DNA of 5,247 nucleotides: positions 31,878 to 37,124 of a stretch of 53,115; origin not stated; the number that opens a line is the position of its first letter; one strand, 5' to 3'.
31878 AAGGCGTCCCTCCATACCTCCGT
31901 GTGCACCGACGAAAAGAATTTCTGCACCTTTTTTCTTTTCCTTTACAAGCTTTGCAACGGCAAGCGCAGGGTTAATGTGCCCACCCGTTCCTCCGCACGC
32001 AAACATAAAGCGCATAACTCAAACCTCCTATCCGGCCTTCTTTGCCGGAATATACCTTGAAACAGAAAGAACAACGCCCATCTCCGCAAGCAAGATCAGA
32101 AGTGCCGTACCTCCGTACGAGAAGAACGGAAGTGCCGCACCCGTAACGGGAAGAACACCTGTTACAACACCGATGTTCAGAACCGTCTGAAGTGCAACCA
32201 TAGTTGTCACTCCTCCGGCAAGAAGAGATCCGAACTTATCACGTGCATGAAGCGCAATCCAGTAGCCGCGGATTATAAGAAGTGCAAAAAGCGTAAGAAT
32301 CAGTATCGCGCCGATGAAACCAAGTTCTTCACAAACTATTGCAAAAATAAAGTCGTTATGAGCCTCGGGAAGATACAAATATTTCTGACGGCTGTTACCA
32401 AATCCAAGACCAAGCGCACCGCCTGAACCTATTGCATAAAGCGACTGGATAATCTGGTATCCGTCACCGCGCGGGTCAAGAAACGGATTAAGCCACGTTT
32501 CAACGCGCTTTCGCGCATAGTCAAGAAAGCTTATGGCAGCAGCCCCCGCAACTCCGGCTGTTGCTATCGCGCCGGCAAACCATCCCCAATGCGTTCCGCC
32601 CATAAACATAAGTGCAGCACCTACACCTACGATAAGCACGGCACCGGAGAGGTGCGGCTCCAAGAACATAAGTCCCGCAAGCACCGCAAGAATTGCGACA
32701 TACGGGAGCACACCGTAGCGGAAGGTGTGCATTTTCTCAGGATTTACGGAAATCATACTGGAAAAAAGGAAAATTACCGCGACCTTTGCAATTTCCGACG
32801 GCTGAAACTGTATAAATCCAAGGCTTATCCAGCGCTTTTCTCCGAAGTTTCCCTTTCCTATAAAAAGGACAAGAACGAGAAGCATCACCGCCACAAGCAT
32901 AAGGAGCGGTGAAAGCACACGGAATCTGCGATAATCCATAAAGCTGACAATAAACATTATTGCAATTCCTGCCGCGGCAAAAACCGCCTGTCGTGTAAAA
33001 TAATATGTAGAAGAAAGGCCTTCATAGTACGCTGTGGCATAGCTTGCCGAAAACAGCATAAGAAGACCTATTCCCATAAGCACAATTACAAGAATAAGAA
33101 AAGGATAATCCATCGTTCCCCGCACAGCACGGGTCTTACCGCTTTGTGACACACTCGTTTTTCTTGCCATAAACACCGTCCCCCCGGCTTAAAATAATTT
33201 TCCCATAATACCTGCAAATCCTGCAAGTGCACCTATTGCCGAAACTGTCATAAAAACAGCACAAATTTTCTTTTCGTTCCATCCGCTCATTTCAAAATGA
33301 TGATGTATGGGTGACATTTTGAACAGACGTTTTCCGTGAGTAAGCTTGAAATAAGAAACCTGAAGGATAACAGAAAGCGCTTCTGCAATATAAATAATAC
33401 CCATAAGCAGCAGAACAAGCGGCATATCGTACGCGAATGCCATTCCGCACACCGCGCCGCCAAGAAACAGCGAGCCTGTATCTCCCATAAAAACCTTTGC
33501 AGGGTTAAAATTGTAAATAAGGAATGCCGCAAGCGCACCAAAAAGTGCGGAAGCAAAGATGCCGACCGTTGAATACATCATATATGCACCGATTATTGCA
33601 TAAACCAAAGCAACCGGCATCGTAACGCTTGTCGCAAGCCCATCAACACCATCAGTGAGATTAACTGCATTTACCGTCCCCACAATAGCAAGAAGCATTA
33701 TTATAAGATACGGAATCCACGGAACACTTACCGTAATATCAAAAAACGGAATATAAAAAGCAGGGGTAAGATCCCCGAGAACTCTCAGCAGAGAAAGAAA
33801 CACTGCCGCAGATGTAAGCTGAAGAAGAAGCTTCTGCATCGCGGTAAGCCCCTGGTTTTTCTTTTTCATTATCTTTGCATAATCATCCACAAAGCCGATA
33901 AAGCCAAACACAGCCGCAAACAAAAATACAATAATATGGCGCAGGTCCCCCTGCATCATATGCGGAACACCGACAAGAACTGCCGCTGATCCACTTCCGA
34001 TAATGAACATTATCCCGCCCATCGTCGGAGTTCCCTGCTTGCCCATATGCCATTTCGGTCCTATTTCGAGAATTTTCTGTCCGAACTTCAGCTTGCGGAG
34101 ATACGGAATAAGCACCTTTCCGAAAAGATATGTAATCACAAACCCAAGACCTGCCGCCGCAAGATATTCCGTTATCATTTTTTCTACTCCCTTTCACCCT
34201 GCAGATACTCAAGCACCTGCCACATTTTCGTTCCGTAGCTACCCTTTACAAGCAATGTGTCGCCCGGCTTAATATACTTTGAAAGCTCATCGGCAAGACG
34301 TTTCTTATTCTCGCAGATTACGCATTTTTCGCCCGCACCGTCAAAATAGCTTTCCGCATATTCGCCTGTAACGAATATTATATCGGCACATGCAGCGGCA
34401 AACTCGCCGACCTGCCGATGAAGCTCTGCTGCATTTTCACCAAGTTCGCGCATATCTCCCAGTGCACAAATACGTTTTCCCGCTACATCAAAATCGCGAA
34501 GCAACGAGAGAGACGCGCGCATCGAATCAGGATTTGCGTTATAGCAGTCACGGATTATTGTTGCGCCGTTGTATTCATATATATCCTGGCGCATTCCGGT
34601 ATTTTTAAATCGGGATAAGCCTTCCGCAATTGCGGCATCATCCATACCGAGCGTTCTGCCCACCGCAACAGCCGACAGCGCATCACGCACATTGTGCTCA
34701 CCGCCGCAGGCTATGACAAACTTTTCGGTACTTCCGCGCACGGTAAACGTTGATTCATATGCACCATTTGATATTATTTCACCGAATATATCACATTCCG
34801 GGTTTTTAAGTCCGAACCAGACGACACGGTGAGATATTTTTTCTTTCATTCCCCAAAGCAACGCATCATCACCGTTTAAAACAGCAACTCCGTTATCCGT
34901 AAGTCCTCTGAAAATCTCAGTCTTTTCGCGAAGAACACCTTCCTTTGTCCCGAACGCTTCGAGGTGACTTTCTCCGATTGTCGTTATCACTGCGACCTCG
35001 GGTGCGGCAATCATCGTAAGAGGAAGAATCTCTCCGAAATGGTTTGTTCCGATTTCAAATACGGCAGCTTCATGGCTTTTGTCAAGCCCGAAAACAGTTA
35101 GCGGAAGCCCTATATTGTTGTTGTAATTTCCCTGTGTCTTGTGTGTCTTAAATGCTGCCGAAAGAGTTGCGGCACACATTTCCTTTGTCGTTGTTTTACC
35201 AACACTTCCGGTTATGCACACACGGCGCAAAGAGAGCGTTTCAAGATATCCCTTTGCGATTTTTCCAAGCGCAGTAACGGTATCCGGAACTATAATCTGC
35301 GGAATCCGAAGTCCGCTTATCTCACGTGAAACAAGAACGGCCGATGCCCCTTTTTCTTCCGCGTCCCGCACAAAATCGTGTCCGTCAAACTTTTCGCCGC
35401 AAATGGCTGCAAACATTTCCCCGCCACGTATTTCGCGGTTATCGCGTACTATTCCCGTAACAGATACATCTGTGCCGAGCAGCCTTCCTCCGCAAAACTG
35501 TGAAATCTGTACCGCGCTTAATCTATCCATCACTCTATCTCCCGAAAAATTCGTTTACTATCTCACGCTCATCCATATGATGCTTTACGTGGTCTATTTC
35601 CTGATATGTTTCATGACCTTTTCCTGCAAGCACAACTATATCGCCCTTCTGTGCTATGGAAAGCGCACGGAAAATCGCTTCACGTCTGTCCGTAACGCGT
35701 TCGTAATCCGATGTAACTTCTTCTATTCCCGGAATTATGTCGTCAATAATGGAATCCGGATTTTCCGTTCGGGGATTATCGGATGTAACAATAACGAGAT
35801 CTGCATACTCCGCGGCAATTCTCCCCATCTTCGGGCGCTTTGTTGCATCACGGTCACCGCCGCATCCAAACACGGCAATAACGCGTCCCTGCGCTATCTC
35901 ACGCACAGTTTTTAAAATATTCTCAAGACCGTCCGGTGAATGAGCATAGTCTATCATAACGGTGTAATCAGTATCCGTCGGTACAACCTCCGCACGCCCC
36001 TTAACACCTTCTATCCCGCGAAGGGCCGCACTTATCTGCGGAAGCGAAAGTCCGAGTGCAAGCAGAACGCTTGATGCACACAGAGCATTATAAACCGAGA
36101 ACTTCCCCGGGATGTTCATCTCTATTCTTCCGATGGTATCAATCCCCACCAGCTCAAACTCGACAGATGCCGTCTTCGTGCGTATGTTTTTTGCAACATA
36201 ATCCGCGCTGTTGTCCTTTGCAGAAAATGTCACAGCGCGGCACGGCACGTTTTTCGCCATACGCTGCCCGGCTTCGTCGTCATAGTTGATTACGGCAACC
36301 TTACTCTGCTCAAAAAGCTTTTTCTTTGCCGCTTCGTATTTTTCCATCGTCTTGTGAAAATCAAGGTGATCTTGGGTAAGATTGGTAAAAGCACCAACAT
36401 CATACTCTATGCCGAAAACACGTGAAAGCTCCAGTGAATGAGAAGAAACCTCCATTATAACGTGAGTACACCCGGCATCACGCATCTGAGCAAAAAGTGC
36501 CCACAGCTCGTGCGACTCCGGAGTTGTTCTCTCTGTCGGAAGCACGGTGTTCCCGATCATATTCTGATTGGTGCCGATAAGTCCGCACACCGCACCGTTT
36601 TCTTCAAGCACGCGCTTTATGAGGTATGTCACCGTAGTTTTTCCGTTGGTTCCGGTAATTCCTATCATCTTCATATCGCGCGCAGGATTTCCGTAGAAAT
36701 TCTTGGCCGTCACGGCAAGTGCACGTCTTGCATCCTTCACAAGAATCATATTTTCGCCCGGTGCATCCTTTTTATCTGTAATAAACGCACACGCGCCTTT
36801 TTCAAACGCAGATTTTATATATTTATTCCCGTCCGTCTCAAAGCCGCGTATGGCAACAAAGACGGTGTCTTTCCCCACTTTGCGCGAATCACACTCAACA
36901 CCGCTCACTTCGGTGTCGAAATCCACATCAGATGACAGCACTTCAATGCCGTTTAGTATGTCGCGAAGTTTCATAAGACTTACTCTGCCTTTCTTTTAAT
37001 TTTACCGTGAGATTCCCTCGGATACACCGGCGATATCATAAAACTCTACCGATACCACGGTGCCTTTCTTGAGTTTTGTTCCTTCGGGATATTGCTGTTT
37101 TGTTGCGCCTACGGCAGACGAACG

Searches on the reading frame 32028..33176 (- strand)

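Call 41: search_protein_families(library=pfam, proteins=[window:32028-33176:-], max_evalue=0.00001)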
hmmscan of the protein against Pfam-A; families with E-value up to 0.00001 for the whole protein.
window:32028-33176:- (382 aa): 1 family
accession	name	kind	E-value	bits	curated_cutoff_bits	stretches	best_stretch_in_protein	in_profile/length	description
PF01098.24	FTSW_RODA_SPOVE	-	6.1e-104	348.3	26.4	1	27-375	4-353/356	Cell cycle protein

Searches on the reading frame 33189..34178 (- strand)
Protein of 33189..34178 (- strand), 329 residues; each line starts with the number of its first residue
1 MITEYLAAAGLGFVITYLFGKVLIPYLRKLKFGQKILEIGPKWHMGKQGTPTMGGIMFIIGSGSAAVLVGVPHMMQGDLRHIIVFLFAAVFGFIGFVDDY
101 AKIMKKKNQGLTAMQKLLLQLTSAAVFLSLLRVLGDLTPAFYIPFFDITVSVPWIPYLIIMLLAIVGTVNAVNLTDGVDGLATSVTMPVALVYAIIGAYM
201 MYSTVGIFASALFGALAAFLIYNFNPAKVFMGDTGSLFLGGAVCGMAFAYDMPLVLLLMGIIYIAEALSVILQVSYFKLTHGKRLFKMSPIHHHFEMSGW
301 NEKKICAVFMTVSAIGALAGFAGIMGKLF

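Call 41: search_protein_families(library=pfam, proteins=[window:33189-34178:-], max_evalue=0.00001)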
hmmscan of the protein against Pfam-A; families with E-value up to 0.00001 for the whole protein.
window:33189-34178:- (329 aa): 1 family
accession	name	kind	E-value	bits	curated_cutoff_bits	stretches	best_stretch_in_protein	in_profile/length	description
PF00953.26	Glycos_transf_4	-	2.5e-36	125.5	27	1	82-248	2-157/160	Glycosyl transferase family 4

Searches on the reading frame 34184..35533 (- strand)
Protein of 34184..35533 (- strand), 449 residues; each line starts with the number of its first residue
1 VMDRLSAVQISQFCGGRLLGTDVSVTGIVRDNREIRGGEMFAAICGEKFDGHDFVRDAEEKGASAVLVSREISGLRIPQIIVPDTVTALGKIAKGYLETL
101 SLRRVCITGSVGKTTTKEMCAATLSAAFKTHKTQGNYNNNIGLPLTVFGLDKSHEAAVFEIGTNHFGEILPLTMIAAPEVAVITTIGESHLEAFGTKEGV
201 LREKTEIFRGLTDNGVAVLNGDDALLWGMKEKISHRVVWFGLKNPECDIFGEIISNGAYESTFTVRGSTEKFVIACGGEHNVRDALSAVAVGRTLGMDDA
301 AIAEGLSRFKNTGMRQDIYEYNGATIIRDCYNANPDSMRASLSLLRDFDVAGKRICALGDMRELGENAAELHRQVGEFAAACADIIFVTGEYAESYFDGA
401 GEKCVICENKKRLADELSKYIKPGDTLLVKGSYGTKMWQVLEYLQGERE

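Call 41: search_protein_families(library=pfam, proteins=[window:34184-35533:-], max_evalue=0.00001)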
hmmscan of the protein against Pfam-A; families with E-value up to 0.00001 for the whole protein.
window:34184-35533:- (449 aa): 3 families
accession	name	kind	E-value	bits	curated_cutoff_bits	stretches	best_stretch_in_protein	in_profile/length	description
PF08245.18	Mur_ligase_M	-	6.2e-42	144.3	24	1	107-291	1-199/200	Mur ligase middle domain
PF02875.26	Mur_ligase_C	-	1.3e-20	75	28.4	1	317-432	4-126/127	Mur ligase, glutamate ligase domain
PF01225.30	Mur_ligase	-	9.2e-09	36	21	1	25-95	2-93/95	Mur ligase family, catalytic domain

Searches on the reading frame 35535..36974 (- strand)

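Call 41: search_protein_families(library=pfam, proteins=[window:35535-36974:-], max_evalue=0.00001)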
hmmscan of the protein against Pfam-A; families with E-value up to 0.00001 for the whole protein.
window:35535-36974:- (479 aa): 3 families
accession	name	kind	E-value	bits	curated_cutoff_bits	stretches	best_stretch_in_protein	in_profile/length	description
PF08245.18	Mur_ligase_M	-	1.2e-56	192.3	24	1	106-303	1-199/200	Mur ligase middle domain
PF02875.26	Mur_ligase_C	-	1.5e-35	123.2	28.4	1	326-453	1-127/127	Mur ligase, glutamate ligase domain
PF01225.30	Mur_ligase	-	3.5e-11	43.7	21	1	22-94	1-95/95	Mur ligase family, catalytic domain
